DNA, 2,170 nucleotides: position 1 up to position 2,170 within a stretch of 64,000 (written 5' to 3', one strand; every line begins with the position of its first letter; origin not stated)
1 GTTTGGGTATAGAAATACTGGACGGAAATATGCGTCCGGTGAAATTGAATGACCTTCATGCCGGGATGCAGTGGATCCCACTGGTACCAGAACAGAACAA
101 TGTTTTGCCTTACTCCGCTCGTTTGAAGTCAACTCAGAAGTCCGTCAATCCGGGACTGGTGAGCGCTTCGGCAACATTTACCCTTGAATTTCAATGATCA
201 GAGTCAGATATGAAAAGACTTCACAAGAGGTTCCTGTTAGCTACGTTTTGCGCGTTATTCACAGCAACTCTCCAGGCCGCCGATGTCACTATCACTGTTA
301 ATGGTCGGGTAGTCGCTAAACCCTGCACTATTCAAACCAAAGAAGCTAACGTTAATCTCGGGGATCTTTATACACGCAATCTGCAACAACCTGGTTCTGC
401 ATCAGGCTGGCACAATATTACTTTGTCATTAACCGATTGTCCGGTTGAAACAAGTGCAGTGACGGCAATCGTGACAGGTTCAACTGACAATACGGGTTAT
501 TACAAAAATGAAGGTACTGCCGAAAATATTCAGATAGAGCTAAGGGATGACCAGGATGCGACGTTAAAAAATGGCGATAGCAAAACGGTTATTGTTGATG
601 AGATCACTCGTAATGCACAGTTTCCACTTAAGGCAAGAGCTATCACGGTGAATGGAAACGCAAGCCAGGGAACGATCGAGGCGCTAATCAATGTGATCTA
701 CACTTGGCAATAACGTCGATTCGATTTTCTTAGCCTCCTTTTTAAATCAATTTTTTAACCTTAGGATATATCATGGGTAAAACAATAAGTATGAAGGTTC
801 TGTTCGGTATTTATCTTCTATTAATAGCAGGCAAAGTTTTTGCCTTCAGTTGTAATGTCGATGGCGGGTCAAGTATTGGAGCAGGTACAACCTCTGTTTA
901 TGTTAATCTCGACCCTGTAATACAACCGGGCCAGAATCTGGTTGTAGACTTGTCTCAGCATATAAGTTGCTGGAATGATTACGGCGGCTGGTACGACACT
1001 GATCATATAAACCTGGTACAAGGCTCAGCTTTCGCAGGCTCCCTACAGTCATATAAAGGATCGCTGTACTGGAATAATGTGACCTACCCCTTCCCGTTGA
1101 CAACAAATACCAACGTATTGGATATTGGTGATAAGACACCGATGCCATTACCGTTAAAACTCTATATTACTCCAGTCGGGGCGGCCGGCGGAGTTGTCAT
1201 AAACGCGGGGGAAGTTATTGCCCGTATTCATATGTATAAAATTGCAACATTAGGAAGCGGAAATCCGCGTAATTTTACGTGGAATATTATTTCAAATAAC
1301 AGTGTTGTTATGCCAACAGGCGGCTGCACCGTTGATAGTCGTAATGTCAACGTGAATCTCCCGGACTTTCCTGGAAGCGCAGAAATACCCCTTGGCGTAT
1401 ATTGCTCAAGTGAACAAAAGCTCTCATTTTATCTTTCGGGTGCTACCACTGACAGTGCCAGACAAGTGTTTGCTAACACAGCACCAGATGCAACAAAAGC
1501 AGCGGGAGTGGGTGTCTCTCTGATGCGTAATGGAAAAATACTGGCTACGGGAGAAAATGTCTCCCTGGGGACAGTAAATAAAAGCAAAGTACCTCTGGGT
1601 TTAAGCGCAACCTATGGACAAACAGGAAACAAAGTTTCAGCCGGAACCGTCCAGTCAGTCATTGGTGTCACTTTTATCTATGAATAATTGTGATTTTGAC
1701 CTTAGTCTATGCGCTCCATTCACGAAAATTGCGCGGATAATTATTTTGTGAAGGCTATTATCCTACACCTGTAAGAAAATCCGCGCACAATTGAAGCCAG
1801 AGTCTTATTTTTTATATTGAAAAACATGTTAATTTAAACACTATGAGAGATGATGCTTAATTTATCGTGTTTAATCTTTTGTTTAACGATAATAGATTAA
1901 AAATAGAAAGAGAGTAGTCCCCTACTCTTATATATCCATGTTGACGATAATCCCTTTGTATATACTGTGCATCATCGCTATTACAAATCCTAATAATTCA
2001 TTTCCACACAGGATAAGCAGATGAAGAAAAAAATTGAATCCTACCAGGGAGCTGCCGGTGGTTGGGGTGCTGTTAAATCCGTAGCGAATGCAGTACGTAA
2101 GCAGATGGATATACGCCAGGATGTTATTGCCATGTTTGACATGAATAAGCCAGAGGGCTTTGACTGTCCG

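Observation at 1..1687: Fimbrial subunit and adhesin genes at the window edge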

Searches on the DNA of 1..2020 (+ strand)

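Call 3: search_dna_similar(query=window:1-2020:+, collection=ecoli_genomes, mode=near, max_rows=30)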
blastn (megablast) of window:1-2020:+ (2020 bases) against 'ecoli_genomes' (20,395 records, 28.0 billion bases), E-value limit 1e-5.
Records with a match: 5339; places in all: 5359; records where one place covers at least 80% of the query: 5166.
Genomes with a match: 5337 of 5426; with a place that covers at least 80% of the query: 5165. Places per genome that has any: lowest 1, median 1, highest 2. On chromosomes: 5353 places; on plasmids: 6.
Best place of each record, by identity: 95-99% 5311; 90-95% 28.
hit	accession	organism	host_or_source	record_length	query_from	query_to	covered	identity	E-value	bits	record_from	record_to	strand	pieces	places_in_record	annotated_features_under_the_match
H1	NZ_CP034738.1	Escherichia coli strain L65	missing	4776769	1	2020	100%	98.7%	0e+0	3591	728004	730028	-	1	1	ydeQ: fimbrial protein | ydeR: fimbrial protein | ydeS: fimbrial protein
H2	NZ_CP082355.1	Escherichia coli strain VCSW5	Soil/drain sediment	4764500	1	2020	100%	98.5%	0e+0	3563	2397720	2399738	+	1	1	ydeQ: fimbrial protein | fimG: type 1 fimbrial minor subunit FimG | fimF: type 1 fimbrial adaptor subunit FimF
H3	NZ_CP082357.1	Escherichia coli strain VCSW7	Top soil and leaf litter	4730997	1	2020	100%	98.4%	0e+0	3546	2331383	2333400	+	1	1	ydeQ: fimbrial protein | fimG: type 1 fimbrial minor subunit FimG | fimF: type 1 fimbrial adaptor subunit FimF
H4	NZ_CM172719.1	Escherichia coli strain FCI48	Homo sapiens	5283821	1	2019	100%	98.4%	0e+0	3546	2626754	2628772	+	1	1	ydeQ: fimbrial protein | fimG: type 1 fimbrial minor subunit FimG | fimF: type 1 fimbrial adaptor subunit FimF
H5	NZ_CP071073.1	Escherichia coli strain 3347558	Homo sapiens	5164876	1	2019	100%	98.4%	0e+0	3544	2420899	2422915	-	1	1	ydeQ: fimbrial protein | ydeR: fimbrial protein | ydeS: fimbrial protein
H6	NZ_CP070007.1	Escherichia coli strain FDAARGOS_1288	Homo sapiens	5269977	1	2019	100%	98.4%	0e+0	3544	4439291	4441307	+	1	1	ydeQ: fimbrial protein | ydeR: fimbrial protein | ydeS: fimbrial protein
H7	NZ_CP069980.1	Escherichia coli strain FDAARGOS_1291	Homo sapiens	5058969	1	2019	100%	98.4%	0e+0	3544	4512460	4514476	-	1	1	ydeQ: fimbrial protein | ydeR: fimbrial protein | ydeS: fimbrial protein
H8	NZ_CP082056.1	Escherichia coli strain MS20675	Homo sapiens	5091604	1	2019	100%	98.4%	0e+0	3544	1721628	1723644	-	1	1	ydeQ: fimbrial protein | ydeR: fimbrial protein | ydeS: fimbrial protein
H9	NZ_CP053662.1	Escherichia coli strain eco-241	Homo sapiens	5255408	1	2019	100%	98.4%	0e+0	3544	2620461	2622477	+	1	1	ydeQ: fimbrial protein | ydeR: fimbrial protein | ydeS: fimbrial protein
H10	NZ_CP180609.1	Escherichia coli strain PS1Phumofeces1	Homo sapiens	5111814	1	2019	100%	98.4%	0e+0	3544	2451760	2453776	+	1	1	ydeQ: fimbrial protein | ydeR: fimbrial protein | ydeS: fimbrial protein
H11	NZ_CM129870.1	Escherichia coli strain PCP06238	seawater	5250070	1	2019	100%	98.4%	0e+0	3544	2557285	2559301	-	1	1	ydeQ: fimbrial protein | ydeR: fimbrial protein | ydeS: fimbrial protein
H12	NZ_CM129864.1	Escherichia coli strain SW070910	wastewater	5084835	1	2019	100%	98.4%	0e+0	3544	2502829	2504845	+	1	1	ydeQ: fimbrial protein | ydeR: fimbrial protein | ydeS: fimbrial protein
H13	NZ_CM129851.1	Escherichia coli strain SW071620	wastewater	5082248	1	2019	100%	98.4%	0e+0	3544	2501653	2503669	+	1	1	ydeQ: fimbrial protein | ydeR: fimbrial protein | ydeS: fimbrial protein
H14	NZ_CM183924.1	Escherichia coli strain GMF054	Homo sapiens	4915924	1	2019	100%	98.4%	0e+0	3544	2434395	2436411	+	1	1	ydeQ: fimbrial protein | fimG: type 1 fimbrial minor subunit FimG | fimF: type 1 fimbrial adaptor subunit FimF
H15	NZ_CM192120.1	Escherichia coli strain MEW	Pagophila eburnea (ivory gull)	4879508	1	2020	100%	98.3%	0e+0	3541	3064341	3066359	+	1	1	ydeQ: fimbrial protein | fimG: type 1 fimbrial minor subunit FimG | fimF: type 1 fimbrial adaptor subunit FimF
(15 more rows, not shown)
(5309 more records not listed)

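Call 6: get_annotated_region(hit=H1, flank=9000)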
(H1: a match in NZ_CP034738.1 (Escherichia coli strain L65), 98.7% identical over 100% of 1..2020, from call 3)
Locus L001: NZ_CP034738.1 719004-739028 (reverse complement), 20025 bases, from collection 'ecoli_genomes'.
description: Escherichia coli strain L65 chromosome, complete genome
organism: Escherichia coli strain L65 (NCBI taxid 562)
replicon: chromosome; assembly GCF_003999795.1
host: -; source: missing; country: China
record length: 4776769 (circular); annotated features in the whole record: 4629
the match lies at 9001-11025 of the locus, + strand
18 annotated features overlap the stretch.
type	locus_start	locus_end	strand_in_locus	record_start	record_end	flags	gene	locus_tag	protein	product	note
CDS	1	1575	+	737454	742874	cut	-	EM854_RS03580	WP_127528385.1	ECSE_1600 family autotransporter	-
CDS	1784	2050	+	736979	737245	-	hipB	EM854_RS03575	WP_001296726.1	type II toxin-antitoxin system antitoxin HipB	-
CDS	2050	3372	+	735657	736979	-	hipA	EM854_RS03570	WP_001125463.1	type II toxin-antitoxin system serine/threonine protein kinase toxin HipA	-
CDS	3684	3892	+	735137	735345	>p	-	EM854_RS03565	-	helix-turn-helix domain-containing protein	frameshifted; incomplete; partial in the middle of a contig; missing N-terminus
CDS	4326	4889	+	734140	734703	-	fimA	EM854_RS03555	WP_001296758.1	type 1 fimbrial major subunit FimA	-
CDS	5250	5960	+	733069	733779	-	-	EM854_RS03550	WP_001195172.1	fimbria/pilus periplasmic chaperone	-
CDS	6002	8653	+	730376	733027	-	-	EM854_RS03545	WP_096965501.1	fimbria/pilus outer membrane usher protein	-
CDS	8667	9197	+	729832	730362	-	ydeS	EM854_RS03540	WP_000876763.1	fimbrial protein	-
CDS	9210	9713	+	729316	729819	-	ydeR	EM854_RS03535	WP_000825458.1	fimbrial protein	-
CDS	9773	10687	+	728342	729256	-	ydeQ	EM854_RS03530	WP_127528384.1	fimbrial protein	-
CDS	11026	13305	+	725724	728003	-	ydeP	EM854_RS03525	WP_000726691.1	acid resistance putative oxidoreductase YdeP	-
CDS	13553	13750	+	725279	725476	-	safA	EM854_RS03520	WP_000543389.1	two-component system connector SafA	-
CDS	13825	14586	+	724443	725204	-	ydeO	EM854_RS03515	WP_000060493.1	acid stress response transcriptional regulator YdeO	-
CDS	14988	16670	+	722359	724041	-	ydeN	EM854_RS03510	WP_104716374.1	sulfatase-like hydrolase/transferase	-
CDS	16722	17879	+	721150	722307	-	ydeM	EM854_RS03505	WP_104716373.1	anaerobic sulfatase maturase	-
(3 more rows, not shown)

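Call 16: search_dna_similar(query=L004:4300-9228:+, collection=ecoli_genomes, mode=near, max_rows=40, rows=spread)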
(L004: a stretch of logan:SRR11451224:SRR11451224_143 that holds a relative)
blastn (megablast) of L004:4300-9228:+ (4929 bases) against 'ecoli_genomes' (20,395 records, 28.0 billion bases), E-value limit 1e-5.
Records with a match: 5279; places in all: 5299; records where one place covers at least 80% of the query: 3567.
Genomes with a match: 5277 of 5426; with a place that covers at least 80% of the query: 3567. Places per genome that has any: lowest 1, median 1, highest 2. On chromosomes: 5293 places; on plasmids: 6.
Best place of each record, by identity: >=99% 14; 95-99% 5246; 90-95% 19.
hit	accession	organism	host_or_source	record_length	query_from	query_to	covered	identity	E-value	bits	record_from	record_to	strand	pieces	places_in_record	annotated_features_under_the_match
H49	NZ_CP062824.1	Escherichia coli O169:H41 strain Res13-Lact-PER13-34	Sus scrofa domesticus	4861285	1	4929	100%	98.2%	0e+0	8600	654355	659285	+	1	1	fimbria/pilus outer membrane usher protein | fimbria/pilus periplasmic chaperone | fimA: type 1 fimbrial major subunit FimA | ydeS: fimbrial protein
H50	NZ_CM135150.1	Escherichia coli strain 54214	Homo sapiens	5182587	1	4929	100%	98.0%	0e+0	8556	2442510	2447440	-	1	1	fimbria/pilus outer membrane usher protein | fimbria/pilus periplasmic chaperone | fimA: type 1 fimbrial major subunit FimA | fimF: type 1 fimbrial adaptor subunit FimF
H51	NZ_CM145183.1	Escherichia coli strain E1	Homo sapiens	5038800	1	4929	100%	98.0%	0e+0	8545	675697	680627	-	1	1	fimbria/pilus outer membrane usher protein | fimbria/pilus periplasmic chaperone | fimA: type 1 fimbrial major subunit FimA | fimF: type 1 fimbrial adaptor subunit FimF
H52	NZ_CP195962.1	Escherichia coli strain D8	Water sample from the Juan Diaz River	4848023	1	4929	100%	97.9%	0e+0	8538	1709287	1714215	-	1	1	fimbria/pilus outer membrane usher protein | fimbria/pilus periplasmic chaperone | fimA: type 1 fimbrial major subunit FimA | ydeS: fimbrial protein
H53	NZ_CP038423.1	Escherichia coli O157:H7 strain 7409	bovine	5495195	1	4929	100%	97.9%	0e+0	8527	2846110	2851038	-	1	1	fimbria/pilus outer membrane usher protein | fimbria/pilus periplasmic chaperone | fimA: type 1 fimbrial major subunit FimA | ydeS: fimbrial protein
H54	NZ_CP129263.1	Escherichia coli strain STEC1588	Homo sapiens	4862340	1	4929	100%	97.9%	0e+0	8527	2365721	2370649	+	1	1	fimbria/pilus outer membrane usher protein | fimbria/pilus periplasmic chaperone | fimA: type 1 fimbrial major subunit FimA | ydeS: fimbrial protein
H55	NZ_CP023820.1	Escherichia coli strain 7/2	Homo sapiens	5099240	1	4929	100%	97.8%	0e+0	8516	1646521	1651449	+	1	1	fimbria/pilus outer membrane usher protein | fimbria/pilus periplasmic chaperone | fimA: type 1 fimbrial major subunit FimA | ydeS: fimbrial protein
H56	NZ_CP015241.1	Escherichia coli strain 2013C-4465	Homo sapiens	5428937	1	4929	100%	97.8%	0e+0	8504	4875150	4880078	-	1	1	fimbria/pilus outer membrane usher protein | fimbria/pilus periplasmic chaperone | fimA: type 1 fimbrial major subunit FimA | ydeS: fimbrial protein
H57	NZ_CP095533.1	Escherichia coli strain GN02461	Homo sapiens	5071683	1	4929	100%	97.7%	0e+0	8482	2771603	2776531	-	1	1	fimbria/pilus outer membrane usher protein | fimbria/pilus periplasmic chaperone | fimA: type 1 fimbrial major subunit FimA | ydeS: fimbrial protein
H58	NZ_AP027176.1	Escherichia coli strain EH2252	Homo sapiens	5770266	1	4929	100%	97.7%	0e+0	8475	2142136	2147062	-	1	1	fimbria/pilus outer membrane usher protein | fimbria/pilus periplasmic chaperone | fimA: type 1 fimbrial major subunit FimA | ydeS: fimbrial protein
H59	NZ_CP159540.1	Escherichia coli strain PEC1011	Wild bird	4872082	1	4929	100%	97.7%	0e+0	8471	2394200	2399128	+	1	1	fimbria/pilus outer membrane usher protein | fimbria/pilus periplasmic chaperone | fimA: type 1 fimbrial major subunit FimA | ydeS: fimbrial protein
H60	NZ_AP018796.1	Escherichia coli strain E2855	Bos taurus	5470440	1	4929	100%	97.7%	0e+0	8464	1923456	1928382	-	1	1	fimbria/pilus outer membrane usher protein | fimbria/pilus periplasmic chaperone | fimA: type 1 fimbrial major subunit FimA | ydeS: fimbrial protein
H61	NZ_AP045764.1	Escherichia coli strain 23CRST007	Homo sapiens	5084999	1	4929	100%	97.6%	0e+0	8460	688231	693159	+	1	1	fimbria/pilus outer membrane usher protein | fimbria/pilus periplasmic chaperone | fimA: type 1 fimbrial major subunit FimA | fimF: type 1 fimbrial adaptor subunit FimF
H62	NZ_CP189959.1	Escherichia coli strain c1-17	Homo sapiens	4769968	1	4929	100%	97.6%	0e+0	8453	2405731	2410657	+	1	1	fimbria/pilus outer membrane usher protein | fimbria/pilus periplasmic chaperone | fimA: type 1 fimbrial major subunit FimA | ydeS: fimbrial protein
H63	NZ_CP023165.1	Escherichia coli O22:H8 strain RM10809-3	cattle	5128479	1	4929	100%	97.6%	0e+0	8442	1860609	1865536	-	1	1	fimbria/pilus outer membrane usher protein | fimbria/pilus periplasmic chaperone | fimA: type 1 fimbrial major subunit FimA | ydeS: fimbrial protein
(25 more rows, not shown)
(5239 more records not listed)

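Call 21: search_dna_similar(query=L004:1-4553:+, collection=ecoli_genomes, mode=near, max_rows=25, rows=spread)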
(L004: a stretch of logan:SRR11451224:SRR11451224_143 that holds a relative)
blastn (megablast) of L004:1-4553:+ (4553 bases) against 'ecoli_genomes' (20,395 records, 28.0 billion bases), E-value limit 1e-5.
Records with a match: 5202; places in all: 5297; records where one place covers at least 80% of the query: 34.
Genomes with a match: 5144 of 5426; with a place that covers at least 80% of the query: 33. Places per genome that has any: lowest 1, median 1, highest 3. On chromosomes: 5233 places; on plasmids: 64.
Best place of each record, by identity: >=99% 6; 95-99% 565; 90-95% 4368; 80-90% 263.
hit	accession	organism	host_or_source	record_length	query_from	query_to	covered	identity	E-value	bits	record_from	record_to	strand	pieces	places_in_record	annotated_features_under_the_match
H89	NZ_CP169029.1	Escherichia coli strain UTME-7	beef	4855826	1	4553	100%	99.8%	0e+0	8364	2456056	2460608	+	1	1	MFS transporter | tcuA: FAD-dependent tricarballylate dehydrogenase TcuA | tcuB: tricarballylate utilization 4Fe-4S protein TcuB | helix-turn-helix domain-containing protein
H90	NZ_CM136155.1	Escherichia coli strain PRO_A-1490-6W-A_ESBL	Homo sapiens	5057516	3899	4553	14%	93.6%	0e+0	989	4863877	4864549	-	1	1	helix-turn-helix domain-containing protein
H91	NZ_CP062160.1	Escherichia coli strain 20R2R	culture mutant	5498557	3896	4553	14%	92.8%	0e+0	961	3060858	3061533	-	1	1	helix-turn-helix domain-containing protein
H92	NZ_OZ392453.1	Escherichia coli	Homo sapiens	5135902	3899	4553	14%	91.8%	0e+0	922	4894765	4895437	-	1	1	helix-turn-helix transcriptional regulator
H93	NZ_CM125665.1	Escherichia coli strain 2020N21-246-1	not applicable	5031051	3899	4553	14%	91.5%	0e+0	911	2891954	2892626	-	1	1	helix-turn-helix domain-containing protein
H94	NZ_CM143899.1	Escherichia coli strain E22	Homo sapiens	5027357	3899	4553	14%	91.2%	0e+0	900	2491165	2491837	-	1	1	helix-turn-helix transcriptional regulator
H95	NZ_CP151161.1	Escherichia coli strain 20220828076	Homo sapiens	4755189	3929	4553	14%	93.0%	0e+0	920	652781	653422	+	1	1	helix-turn-helix domain-containing protein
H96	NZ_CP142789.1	Escherichia coli strain SX23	Sheep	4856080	3929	4553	14%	92.8%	0e+0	915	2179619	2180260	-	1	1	helix-turn-helix domain-containing protein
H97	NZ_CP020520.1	Escherichia coli strain 190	Homo sapiens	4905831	3929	4553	14%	92.5%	0e+0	902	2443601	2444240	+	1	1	helix-turn-helix domain-containing protein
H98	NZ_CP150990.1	Escherichia coli strain CUVET16-559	Cat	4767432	3929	4553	14%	92.5%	0e+0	902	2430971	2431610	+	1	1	helix-turn-helix domain-containing protein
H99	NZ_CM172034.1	Escherichia coli strain CUVET25-1155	dog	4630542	3929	4553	14%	92.5%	0e+0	902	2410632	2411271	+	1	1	helix-turn-helix domain-containing protein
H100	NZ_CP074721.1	Escherichia coli strain TW08637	Homo sapiens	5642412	3929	4553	14%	92.4%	0e+0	896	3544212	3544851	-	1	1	helix-turn-helix domain-containing protein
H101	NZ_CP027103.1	Escherichia coli strain RM14723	dog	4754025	3899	4553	13%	91.2%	0e+0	807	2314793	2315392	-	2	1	helix-turn-helix domain-containing protein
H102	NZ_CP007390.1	Escherichia coli strain ST540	-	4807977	3929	4377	10%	91.0%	6e-171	612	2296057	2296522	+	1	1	helix-turn-helix domain-containing protein | ydeT: fimbria/pilus outer membrane usher protein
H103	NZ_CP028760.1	Escherichia coli strain A14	Virginia opossum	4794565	3929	4377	10%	91.0%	6e-171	612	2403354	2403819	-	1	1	helix-turn-helix domain-containing protein | ydeT: fimbria/pilus outer membrane usher protein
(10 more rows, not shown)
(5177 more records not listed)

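Call 23: get_annotated_region(hit=H89, flank=12000)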
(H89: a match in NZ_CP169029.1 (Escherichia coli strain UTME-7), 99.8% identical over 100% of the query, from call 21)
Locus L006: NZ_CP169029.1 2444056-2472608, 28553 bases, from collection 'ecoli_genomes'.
description: Escherichia coli strain UTME-7 chromosome, complete genome
organism: Escherichia coli strain UTME-7 (NCBI taxid 562)
replicon: chromosome; assembly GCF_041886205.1
host: -; source: beef; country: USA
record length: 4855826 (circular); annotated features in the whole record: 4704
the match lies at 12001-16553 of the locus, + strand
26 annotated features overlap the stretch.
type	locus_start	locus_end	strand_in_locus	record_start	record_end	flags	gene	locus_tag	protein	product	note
CDS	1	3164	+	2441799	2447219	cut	-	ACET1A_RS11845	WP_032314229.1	ECSE_1600 family autotransporter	-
CDS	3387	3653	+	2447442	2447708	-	hipB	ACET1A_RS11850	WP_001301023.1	type II toxin-antitoxin system antitoxin HipB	-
CDS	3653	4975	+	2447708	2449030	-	hipA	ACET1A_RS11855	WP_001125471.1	type II toxin-antitoxin system serine/threonine protein kinase toxin HipA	-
CDS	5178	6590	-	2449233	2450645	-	-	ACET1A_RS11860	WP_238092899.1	autotransporter outer membrane beta-barrel domain-containing protein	-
CDS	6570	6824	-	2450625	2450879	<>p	-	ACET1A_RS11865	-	IS3 family transposase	incomplete; partial in the middle of a contig; missing N-terminus and C-terminus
CDS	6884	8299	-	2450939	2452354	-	-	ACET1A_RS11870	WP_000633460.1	MFS transporter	-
CDS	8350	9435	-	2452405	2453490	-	-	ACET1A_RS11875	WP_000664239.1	cellulase family glycosylhydrolase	-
CDS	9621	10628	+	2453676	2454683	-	-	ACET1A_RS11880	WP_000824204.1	LacI family DNA-binding transcriptional regulator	-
CDS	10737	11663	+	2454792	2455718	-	tcuR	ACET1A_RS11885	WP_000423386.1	tricarballylate utilization LysR family transcriptional regulator TcuR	-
CDS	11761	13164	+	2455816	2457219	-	tcuA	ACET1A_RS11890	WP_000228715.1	FAD-dependent tricarballylate dehydrogenase TcuA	-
CDS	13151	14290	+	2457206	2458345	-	tcuB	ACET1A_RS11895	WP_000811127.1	tricarballylate utilization 4Fe-4S protein TcuB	-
CDS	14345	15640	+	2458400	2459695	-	-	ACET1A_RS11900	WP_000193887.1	MFS transporter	-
CDS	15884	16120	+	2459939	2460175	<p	-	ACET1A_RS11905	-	helix-turn-helix domain-containing protein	internal stop; incomplete; partial in the middle of a contig; missing N-terminus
CDS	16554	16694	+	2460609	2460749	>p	-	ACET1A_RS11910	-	fimbrial protein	incomplete; partial in the middle of a contig; missing C-terminus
CDS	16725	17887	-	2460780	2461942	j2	-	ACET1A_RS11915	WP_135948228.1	IS3-like element IS3 family transposase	programmed frameshift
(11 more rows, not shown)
